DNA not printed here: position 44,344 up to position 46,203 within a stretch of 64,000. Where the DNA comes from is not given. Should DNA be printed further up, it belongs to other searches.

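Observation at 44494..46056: Highly codon-optimised SDR-fold protein with a C-terminal Cys4 zinc-ribbon extension, divergent from the metK riboswitch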

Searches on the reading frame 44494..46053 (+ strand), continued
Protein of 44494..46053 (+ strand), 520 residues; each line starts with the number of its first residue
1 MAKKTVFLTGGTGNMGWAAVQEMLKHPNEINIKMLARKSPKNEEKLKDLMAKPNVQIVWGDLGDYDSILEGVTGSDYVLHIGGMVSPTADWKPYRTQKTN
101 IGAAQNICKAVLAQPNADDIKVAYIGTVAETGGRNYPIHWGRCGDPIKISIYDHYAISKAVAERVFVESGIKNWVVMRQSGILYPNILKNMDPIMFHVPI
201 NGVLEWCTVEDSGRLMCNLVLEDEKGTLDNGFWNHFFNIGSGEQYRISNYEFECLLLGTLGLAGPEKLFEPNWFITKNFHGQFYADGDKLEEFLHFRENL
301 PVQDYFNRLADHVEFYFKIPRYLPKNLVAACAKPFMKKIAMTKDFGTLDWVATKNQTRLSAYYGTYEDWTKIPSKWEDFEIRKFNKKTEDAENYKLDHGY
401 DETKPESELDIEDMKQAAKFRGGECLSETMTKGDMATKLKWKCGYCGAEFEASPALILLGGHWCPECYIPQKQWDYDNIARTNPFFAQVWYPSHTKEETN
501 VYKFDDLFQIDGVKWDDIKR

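Call 6: find_homologous_proteins(query=window:44494-46053:+, max_evalue=0.001)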
Query window:44494-46053:+ (520 aa): 4546 proteins with E <= 0.001 among 8000 candidates; the best 120 are listed.
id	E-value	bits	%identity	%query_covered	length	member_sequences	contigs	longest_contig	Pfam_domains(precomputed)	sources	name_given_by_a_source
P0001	0.0e+0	1245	99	100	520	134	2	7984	PF05368.20,PF01073.26,PF13460.13,PF01370.28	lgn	-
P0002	0.0e+0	1244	99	100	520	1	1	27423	PF05368.20,PF01073.26,PF13460.13,PF01370.28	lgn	-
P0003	0.0e+0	1235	98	100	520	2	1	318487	PF05368.20,PF01073.26,PF13460.13,PF01370.28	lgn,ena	-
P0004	0.0e+0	1235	98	100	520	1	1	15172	PF05368.20,PF01073.26,PF13460.13,PF01370.28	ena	-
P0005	0.0e+0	1233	98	100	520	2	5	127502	PF05368.20,PF01073.26,PF13460.13,PF01370.28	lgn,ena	-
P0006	0.0e+0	1232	98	100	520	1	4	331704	PF05368.20,PF01073.26,PF13460.13,PF01370.28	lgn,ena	-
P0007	0.0e+0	1230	98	100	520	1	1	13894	PF05368.20,PF01073.26,PF13460.13,PF01370.28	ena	-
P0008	0.0e+0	1230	98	100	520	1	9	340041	PF05368.20,PF01073.26,PF13460.13,PF01370.28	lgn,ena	-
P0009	0.0e+0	1230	98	100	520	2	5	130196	PF05368.20,PF01073.26,PF13460.13,PF01370.28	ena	-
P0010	0.0e+0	1229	98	100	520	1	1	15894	PF05368.20,PF01073.26,PF13460.13,PF01370.28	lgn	-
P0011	0.0e+0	1229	98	100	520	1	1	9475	PF05368.20,PF01073.26,PF13460.13,PF01370.28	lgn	-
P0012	0.0e+0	1228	98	100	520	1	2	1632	PF05368.20,PF01073.26,PF13460.13,PF01370.28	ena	-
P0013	0.0e+0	1227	98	100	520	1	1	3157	PF05368.20,PF01073.26,PF13460.13,PF01370.28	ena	-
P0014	0.0e+0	1226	98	100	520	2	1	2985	PF05368.20,PF01073.26,PF13460.13,PF01370.28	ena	-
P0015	0.0e+0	1214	97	100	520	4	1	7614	PF05368.20,PF01073.26,PF07993.19,PF13460.13,PF01370.28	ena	-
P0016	0.0e+0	1205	98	97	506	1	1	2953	PF01073.26,PF13460.13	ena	-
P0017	0.0e+0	1172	94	100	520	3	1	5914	PF05368.20,PF01073.26,PF13460.13,PF01370.28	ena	-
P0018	0.0e+0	1164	94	100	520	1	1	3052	PF05368.20,PF01073.26,PF13460.13,PF01370.28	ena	-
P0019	0.0e+0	1136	90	100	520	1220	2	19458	PF16363.12,PF05368.20,PF01073.26,PF13460.13,PF01370.28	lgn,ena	-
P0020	0.0e+0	1122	89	100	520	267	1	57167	PF16363.12,PF05368.20,PF01073.26,PF13460.13,PF01370.28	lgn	-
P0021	0.0e+0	1116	88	100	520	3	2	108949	PF05368.20,PF01073.26,PF13460.13,PF01370.28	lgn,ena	-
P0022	0.0e+0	1109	88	100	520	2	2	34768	PF16363.12,PF02719.22,PF05368.20,PF01073.26,PF13460.13,PF01370.28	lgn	-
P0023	0.0e+0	1108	88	100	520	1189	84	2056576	PF05368.20,PF01073.26,PF13460.13,PF01370.28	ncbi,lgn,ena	-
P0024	0.0e+0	1095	86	100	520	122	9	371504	PF02719.22,PF05368.20,PF01073.26,PF13460.13,PF01370.28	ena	-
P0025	0.0e+0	1095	87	100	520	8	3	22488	PF05368.20,PF01073.26,PF13460.13,PF01370.28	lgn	-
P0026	0.0e+0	1092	86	100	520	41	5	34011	PF05368.20,PF01073.26,PF13460.13,PF01370.28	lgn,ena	-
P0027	0.0e+0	1082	85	100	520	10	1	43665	PF05368.20,PF01073.26,PF13460.13,PF01370.28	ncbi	-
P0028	0.0e+0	1077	85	100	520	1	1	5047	PF02719.22,PF05368.20,PF01073.26,PF13460.13,PF01370.28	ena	-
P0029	0.0e+0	1075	84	100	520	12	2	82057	PF05368.20,PF01073.26,PF07993.19,PF13460.13,PF01370.28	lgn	-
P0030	0.0e+0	1071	84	100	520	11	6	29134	PF16363.12,PF02719.22,PF05368.20,PF01073.26,PF07993.19,PF13460.13,PF01370.28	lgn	-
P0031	0.0e+0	1064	84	100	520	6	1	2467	PF01073.26,PF13460.13,PF01370.28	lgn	-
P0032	0.0e+0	1061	83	100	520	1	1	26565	PF05368.20,PF01073.26,PF13460.13,PF01370.28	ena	-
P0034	0.0e+0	1053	83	100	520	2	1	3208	PF01073.26,PF13460.13,PF01370.28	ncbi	-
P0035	0.0e+0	1048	83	100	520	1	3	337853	PF01073.26,PF13460.13,PF01370.28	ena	-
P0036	0.0e+0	1048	83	100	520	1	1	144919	PF01073.26,PF13460.13,PF01370.28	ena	-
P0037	0.0e+0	1047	83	100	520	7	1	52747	PF01073.26,PF13460.13,PF01370.28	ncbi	-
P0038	0.0e+0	1021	83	100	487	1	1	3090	PF16363.12,PF05368.20,PF01073.26,PF13460.13,PF01370.28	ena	-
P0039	8.1e-298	1006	82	100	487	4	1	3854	PF05368.20,PF01073.26,PF13460.13,PF01370.28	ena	-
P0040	1.6e-295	999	79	100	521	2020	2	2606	PF01073.26,PF13460.13,PF01370.28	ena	-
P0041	5.4e-293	991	79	100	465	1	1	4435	PF05368.20,PF01073.26,PF13460.13,PF01370.28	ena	-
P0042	1.1e-292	990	77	100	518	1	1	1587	PF02719.22,PF05368.20,PF01073.26,PF13460.13,PF01370.28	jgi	-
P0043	2.8e-292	988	77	100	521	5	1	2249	PF01073.26,PF07993.19,PF13460.13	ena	-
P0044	5.9e-292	987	78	100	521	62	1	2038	PF01073.26,PF13460.13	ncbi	-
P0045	4.5e-288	974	75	100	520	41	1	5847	PF05368.20,PF01073.26,PF13460.13,PF01370.28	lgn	-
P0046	3.5e-285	965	76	100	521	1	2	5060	PF01073.26,PF13460.13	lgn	-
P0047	5.0e-281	951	73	100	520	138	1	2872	PF05368.20,PF01073.26,PF01370.28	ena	-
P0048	2.3e-276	936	75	98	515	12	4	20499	PF05368.20,PF01073.26,PF07993.19,PF13460.13,PF01370.28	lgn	-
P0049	5.3e-276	934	72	100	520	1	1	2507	PF05368.20,PF01073.26,PF13460.13,PF01370.28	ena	-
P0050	7.7e-275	931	70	100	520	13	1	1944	PF05368.20,PF01073.26,PF13460.13,PF01370.28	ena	-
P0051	1.2e-272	923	71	100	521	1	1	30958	PF05368.20,PF01073.26,PF13460.13,PF01370.28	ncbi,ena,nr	ncbi:MAG: NAD(P)-dependent oxidoreductase [Eubacterium sp.]|nr:NAD(P)-dependent oxidoreductase [Euba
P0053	2.8e-270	916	71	100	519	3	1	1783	PF16363.12,PF02719.22,PF05368.20,PF01073.26,PF13460.13,PF01370.28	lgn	-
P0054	5.7e-269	911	73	98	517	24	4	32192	PF16363.12,PF05368.20,PF01073.26,PF07993.19,PF13460.13,PF01370.28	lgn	-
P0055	5.6e-268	908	71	100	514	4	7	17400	PF16363.12,PF01073.26,PF07993.19,PF13460.13,PF01370.28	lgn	-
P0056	1.2e-265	900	69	100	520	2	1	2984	PF16363.12,PF02719.22,PF05368.20,PF01073.26,PF13460.13,PF01370.28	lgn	-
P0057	2.1e-265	900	90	80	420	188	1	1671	PF16363.12,PF05368.20,PF01073.26,PF07993.19,PF13460.13,PF01370.28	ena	-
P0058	2.9e-265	899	72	98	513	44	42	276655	PF16363.12,PF02719.22,PF01073.26,PF07993.19,PF13460.13,PF01370.28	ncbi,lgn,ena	-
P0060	2.1e-260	883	68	100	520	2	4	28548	PF16363.12,PF02719.22,PF05368.20,PF01073.26,PF13460.13,PF01370.28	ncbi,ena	-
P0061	4.2e-260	882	71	98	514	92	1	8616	PF14311.13,PF01073.26,PF13460.13,PF01370.28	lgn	-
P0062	9.7e-260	881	72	97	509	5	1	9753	PF05368.20,PF01073.26,PF13460.13,PF01370.28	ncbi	-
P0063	9.7e-260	881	69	100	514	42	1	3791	PF16363.12,PF01073.26,PF07993.19,PF13460.13,PF01370.28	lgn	-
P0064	5.9e-258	875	68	97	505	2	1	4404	PF01073.26,PF13460.13,PF01370.28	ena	-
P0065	1.4e-257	874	71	99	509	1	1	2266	PF14311.13,PF01073.26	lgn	-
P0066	1.1e-255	867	69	97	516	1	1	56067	PF16363.12,PF01073.26,PF07993.19,PF13460.13,PF01370.28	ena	-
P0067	5.2e-255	865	70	97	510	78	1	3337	PF01073.26,PF07993.19,PF13460.13,PF01370.28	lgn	-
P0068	1.3e-254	864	71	97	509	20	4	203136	PF01073.26,PF13460.13,PF01370.28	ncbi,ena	-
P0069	2.4e-253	860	70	97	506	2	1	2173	PF02719.22,PF01073.26,PF13460.13,PF01370.28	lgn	-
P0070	4.6e-253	859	71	100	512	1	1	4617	PF16363.12,PF02719.22,PF01073.26,PF13460.13,PF01370.28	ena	-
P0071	3.2e-252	856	69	97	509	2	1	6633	PF01073.26,PF13460.13,PF01370.28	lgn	-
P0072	3.4e-252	856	69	98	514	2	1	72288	PF14311.13,PF05368.20,PF01073.26,PF13460.13,PF01370.28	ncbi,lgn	-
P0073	4.6e-252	855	69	98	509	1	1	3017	PF01073.26,PF13460.13,PF01370.28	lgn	-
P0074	6.0e-252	855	69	97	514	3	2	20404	PF02719.22,PF01073.26,PF13460.13,PF01370.28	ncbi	-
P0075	1.1e-251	854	70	97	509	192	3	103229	PF16363.12,PF01073.26,PF13460.13,PF01370.28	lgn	-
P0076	2.8e-251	853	94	73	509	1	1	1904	PF05368.20,PF01073.26,PF13460.13,PF01370.28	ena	-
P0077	2.9e-251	853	69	97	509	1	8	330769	PF01073.26,PF13460.13,PF01370.28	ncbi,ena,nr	ncbi:MAG: NAD(P)-dependent oxidoreductase [Clostridia bacterium]|nr:NAD(P)-dependent oxidoreductase 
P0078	5.2e-251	852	69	97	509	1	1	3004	PF01073.26,PF13460.13,PF01370.28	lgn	-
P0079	2.1e-250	850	69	97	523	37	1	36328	PF01073.26,PF13460.13,PF01370.28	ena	-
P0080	3.6e-250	849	69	97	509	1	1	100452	PF01073.26,PF07993.19,PF13460.13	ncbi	-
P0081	4.7e-250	849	69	97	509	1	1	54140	PF01073.26,PF13460.13,PF01370.28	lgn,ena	-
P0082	5.9e-250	848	69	97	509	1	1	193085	PF01073.26,PF13460.13,PF01370.28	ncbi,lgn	-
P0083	3.6e-249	846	69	97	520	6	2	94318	PF02719.22,PF01073.26,PF01370.28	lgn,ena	-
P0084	7.2e-249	845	71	100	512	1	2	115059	PF01073.26,PF13460.13,PF01370.28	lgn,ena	-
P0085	1.1e-246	838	67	98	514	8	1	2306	PF05368.20,PF01073.26,PF13460.13,PF01370.28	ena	-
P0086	1.6e-245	834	67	98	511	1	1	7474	PF05368.20,PF01073.26,PF07993.19,PF13460.13,PF01370.28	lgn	-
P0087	3.0e-244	830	67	98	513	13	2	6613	PF16363.12,PF02719.22,PF05368.20,PF01073.26,PF07993.19,PF13460.13,PF01370.28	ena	-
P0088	2.5e-242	823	75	88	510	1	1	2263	PF01073.26,PF13460.13,PF01370.28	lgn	-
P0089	5.7e-242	822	68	98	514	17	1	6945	PF16363.12,PF02719.22,PF05368.20,PF01073.26,PF07993.19,PF13460.13,PF01370.28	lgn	-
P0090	1.1e-241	821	66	97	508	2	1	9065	PF01073.26,PF13460.13,PF01370.28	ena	-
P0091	4.9e-241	819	66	98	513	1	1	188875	PF16363.12,PF02719.22,PF01073.26,PF07993.19,PF13460.13,PF01370.28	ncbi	-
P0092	9.6e-240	815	70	98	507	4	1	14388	PF01073.26,PF13460.13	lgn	-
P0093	2.4e-236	804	64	99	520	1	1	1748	PF16363.12,PF05368.20,PF01073.26,PF13460.13,PF01370.28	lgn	-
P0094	1.3e-232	791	66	100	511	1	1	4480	PF01073.26,PF13460.13,PF01370.28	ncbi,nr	ncbi:MAG: NAD(P)-dependent oxidoreductase, partial [Clostridiales bacterium]|nr:NAD(P)-dependent oxi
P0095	4.9e-232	789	63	100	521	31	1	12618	PF02719.22,PF05368.20,PF01073.26,PF07993.19,PF13460.13,PF01370.28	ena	-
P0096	2.1e-231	787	62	99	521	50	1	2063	PF16363.12,PF02719.22,PF05368.20,PF01073.26,PF07993.19,PF13460.13,PF01370.28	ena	-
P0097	5.0e-230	783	66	98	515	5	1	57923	PF16363.12,PF01073.26,PF07993.19,PF13460.13,PF01370.28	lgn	-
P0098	1.5e-229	781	66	98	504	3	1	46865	PF01073.26,PF13460.13,PF01370.28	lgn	-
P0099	7.5e-226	769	62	98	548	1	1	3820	PF01073.26,PF13460.13,PF01370.28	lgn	-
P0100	2.2e-225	767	65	97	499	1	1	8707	PF16363.12,PF02719.22,PF01073.26,PF13460.13,PF01370.28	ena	-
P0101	2.0e-220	751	62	98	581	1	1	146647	PF02719.22,PF05368.20,PF01073.26,PF07993.19,PF13460.13,PF01370.28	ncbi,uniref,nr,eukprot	ncbi:hypothetical protein TRFO_10534 [Tritrichomonas foetus]|uniref:3-beta hydroxysteroid dehydrogen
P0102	2.0e-220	751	61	97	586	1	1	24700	PF16363.12,PF02719.22,PF05368.20,PF01073.26,PF07993.19,PF13460.13,PF01370.28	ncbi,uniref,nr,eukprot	ncbi:hypothetical protein TRFO_37671 [Tritrichomonas foetus]|uniref:NAD-dependent epimerase/dehydrat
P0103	6.3e-219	746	60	98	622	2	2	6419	PF02719.22,PF01073.26,PF07993.19,PF01370.28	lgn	-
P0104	7.0e-219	746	62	97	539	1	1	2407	PF16363.12,PF01073.26,PF07993.19,PF13460.13,PF01370.28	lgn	-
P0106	2.4e-216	738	60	98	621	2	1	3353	PF02719.22,PF01073.26,PF07993.19,PF01370.28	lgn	-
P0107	6.2e-216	736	58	98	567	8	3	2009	PF16363.12,PF02719.22,PF01073.26,PF07993.19,PF01370.28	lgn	-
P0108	2.4e-215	734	60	97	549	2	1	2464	PF05368.20,PF01073.26,PF13460.13,PF01370.28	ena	-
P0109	8.3e-215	732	58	98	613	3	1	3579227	PF02719.22,PF01073.26,PF07993.19,PF01370.28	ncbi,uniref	ncbi:hypothetical protein M9Y10_010232 [Tritrichomonas musculus]|uniref:3-beta hydroxysteroid dehydr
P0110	3.9e-214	730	60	98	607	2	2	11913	PF02719.22,PF01073.26,PF01370.28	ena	-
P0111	1.3e-213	729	58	98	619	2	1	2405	PF02719.22,PF01073.26,PF07993.19,PF01370.28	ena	-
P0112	8.3e-213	726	58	98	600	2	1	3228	PF02719.22,PF01073.26,PF07993.19,PF01370.28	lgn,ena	-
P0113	1.3e-212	725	59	97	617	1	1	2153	PF02719.22,PF05368.20,PF01073.26,PF07993.19,PF13460.13,PF01370.28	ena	-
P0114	4.5e-212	723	59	98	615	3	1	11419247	PF14311.13,PF02719.22,PF01073.26,PF07993.19,PF01370.28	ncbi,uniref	ncbi:hypothetical protein M9Y10_000277 [Tritrichomonas musculus]|uniref:NAD-dependent epimerase/dehy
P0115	2.3e-210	718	58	98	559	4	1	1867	PF01073.26,PF01370.28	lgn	-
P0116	2.9e-210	717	59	98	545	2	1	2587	PF16363.12,PF02719.22,PF05368.20,PF01073.26,PF07993.19,PF01370.28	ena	-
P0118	4.4e-210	717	58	98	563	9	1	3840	PF16363.12,PF02719.22,PF01073.26,PF07993.19,PF01370.28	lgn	-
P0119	2.3e-209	714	94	61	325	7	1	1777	PF16363.12,PF05368.20,PF01073.26,PF13460.13,PF01370.28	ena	-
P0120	4.3e-209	714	55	99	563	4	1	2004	PF16363.12,PF02719.22,PF01073.26,PF07993.19,PF01370.28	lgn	-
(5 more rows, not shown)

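Call 14: search_protein_representatives(protein=window:44494-46053:+)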
Query: 520 residues. Proteins with E-value up to 0.001 (for the whole library): 3819; up to 1e-10: 1479; up to 1e-30: 235. The best 150 are listed.
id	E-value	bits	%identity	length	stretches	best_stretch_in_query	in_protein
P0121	9.9e-181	618.3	52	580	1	3-509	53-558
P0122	1.3e-155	535.4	49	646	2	4-412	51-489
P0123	1.0e-147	509.3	91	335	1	1-252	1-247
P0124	4.1e-122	424.8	44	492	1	5-498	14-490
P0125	1.5e-121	423.0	44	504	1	3-519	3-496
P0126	1.6e-121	422.8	44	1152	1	2-502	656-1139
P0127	7.1e-120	417.4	45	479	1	15-500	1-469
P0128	1.8e-119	416.1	42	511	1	4-502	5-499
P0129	2.6e-118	412.2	42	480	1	2-491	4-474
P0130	1.5e-116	406.4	42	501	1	2-501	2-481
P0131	1.8e-115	402.9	41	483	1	5-491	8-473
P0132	3.5e-115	401.9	43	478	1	3-489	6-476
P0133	7.6e-115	400.8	41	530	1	1-519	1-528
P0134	4.9e-111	388.3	41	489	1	3-490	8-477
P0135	2.7e-110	385.8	40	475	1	4-491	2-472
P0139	6.3e-103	361.5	38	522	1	3-500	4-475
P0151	1.1e-87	311.2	38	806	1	6-509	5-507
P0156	9.6e-81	288.3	36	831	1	6-505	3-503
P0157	1.2e-80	287.9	43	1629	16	403-468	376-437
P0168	3.6e-72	260.0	45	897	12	404-468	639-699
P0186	9.3e-63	228.9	54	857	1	3-204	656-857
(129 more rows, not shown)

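Call 19: find_related_loci(query=A2, collection=genome_contigs, flank=8000)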
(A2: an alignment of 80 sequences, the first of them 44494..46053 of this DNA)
Query A2 (520 aa) in genome_contigs; peptide patterns used: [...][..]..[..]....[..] (x = any residue, [..] = any of these).
599 stretches matched a pattern (row limit reached: there are more); 598 encode a relative of the query (tblastn E <= 1e-3); the best 80 are kept; 80 distinct loci.
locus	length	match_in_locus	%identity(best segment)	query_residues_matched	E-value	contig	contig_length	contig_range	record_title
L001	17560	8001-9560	95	1-520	0e+0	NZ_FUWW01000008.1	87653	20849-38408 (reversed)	Eubacterium coprostanoligenes strain ATCC 51222, whole genome shotgun sequence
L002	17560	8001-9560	94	1-520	0e+0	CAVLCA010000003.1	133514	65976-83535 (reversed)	bacterium isolate G02639-L1_cleanbin_000003 genome assembly, contig: Spades_G02639-L1_contig_26, whole genome shotgun se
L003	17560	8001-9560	94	1-520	0e+0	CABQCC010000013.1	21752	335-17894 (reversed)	MAG TPA_asm: uncultured Eubacterium sp. isolate MGYG-HGUT-00443 genome assembly, contig: GUT_GENOME010373_13, whole geno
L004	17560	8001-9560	94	1-520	0e+0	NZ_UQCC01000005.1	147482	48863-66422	Uncultured Eubacterium sp. isolate UMGS127, whole genome shotgun sequence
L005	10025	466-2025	91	1-520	0e+0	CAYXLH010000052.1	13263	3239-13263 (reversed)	MAG TPA_asm: uncultured Bacteroides sp. isolate SRP287540_co2_403 genome assembly, contig: NODE_5234_length_13263_cov_5.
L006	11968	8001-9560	91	1-520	0e+0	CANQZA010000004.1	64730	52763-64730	MAG: uncultured Clostridia bacterium isolate Lapin-014__bin7 genome assembly, contig: Lapin-014__NODE_288_length_64730_c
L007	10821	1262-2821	89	1-520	0e+0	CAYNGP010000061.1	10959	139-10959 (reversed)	MAG TPA_asm: uncultured Bacteroides sp. isolate SRP199465_co2_229 genome assembly, contig: NODE_18905_length_10959_cov_5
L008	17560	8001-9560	89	1-520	0e+0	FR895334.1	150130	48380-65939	Firmicutes bacterium CAG:341 genomic scaffold, scf51, whole genome shotgun sequence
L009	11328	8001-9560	89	1-520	0e+0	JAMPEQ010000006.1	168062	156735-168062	MAG: Bacteroides sp. isolate NALB_7823_8 Scaffold_#6__SCF_006___168062_bp, whole genome shotgun sequence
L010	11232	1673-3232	88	1-520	0e+0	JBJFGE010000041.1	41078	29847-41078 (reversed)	MAG: Eubacterium sp. isolate PUUB45_bin.006 NODE_498_length_41078_cov_9.471711, whole genome shotgun sequence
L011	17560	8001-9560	88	1-520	0e+0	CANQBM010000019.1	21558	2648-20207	MAG: uncultured Clostridia bacterium isolate Lapin-001__bin65 genome assembly, contig: Lapin-001__NODE_2709_length_21558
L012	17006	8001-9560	86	1-520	0e+0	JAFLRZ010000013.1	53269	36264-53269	MAG: Eubacterium sp. isolate HAN014 Seq13, whole genome shotgun sequence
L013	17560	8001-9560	88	1-520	0e+0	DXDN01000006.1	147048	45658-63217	MAG TPA_asm: Candidatus Eubacterium faecigallinarum isolate 8396 ChiHile14__C54367_L147048_SAMN08010009, whole genome sh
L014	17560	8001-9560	88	1-520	0e+0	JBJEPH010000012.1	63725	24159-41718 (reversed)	MAG: Eubacterium sp. isolate PUUB23_bin.021 NODE_121_length_63725_cov_13.379331, whole genome shotgun sequence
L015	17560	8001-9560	88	1-520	0e+0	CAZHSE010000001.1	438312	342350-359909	MAG TPA_asm: uncultured Bacteroides sp. isolate SRP287540_co2_26 genome assembly, contig: NODE_2_length_438312_cov_19.86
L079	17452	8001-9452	57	2-502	0e+0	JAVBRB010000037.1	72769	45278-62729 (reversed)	MAG: Rikenellaceae bacterium isolate EPI_MAG_00182 c_000006207344, whole genome shotgun sequence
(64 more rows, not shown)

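Call 28: predict_structure(alignment_id=A2)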
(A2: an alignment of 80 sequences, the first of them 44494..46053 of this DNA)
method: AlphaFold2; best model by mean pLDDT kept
length: 520 residues; sequences in the alignment: 80
mean_pLDDT: 96.0   pTM: 0.94
mean pLDDT of the five models: 96.0, 95.9, 95.7, 95.0, 94.3
residues with pLDDT >= 90: 485; 70-90: 33; 50-70: 2; < 50: 0
segments of 3 or more residues with pLDDT < 50: none
pLDDT, mean of each block of 10 residues (from residue 1): 93 97 98 97 96 97 98 98 90 95 99 98 98 95 97 97 98 97 90 93 98 98 95 97 97 96 96 97 96 97 96 89 92 96 95 97 96 97 96 96 97 98 98 98 98 98 96 97 98 96 94 86
secondary structure, 60 per line:
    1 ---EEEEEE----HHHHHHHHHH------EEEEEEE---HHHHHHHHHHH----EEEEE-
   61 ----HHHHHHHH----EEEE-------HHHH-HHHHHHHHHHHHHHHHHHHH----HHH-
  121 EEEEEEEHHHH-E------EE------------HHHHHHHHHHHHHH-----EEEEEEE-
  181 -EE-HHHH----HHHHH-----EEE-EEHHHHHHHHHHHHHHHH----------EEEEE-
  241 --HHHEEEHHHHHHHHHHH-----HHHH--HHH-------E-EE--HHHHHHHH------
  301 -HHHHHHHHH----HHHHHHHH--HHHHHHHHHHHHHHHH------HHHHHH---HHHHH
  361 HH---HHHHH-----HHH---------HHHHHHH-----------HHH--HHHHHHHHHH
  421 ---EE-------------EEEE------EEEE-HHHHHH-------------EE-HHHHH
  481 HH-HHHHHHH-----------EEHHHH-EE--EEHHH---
elements in order: E4-9 H14-23 E30-36 H40-50 E55-59 H65-72 E77-80 H88-91 H93-112 E121-127 H128-131 H154-167 E173-179 H185-188 H193-197 E203-205 H209-224 E235-239 E246-248 H249-259 H265-268 H287-294 H302-310 H315-322 H325-340 H347-352 H356-362 H366-370 H388-394 H411-420 E439-442 E449-452 H454-459 H476-482 H484-490 H504-507
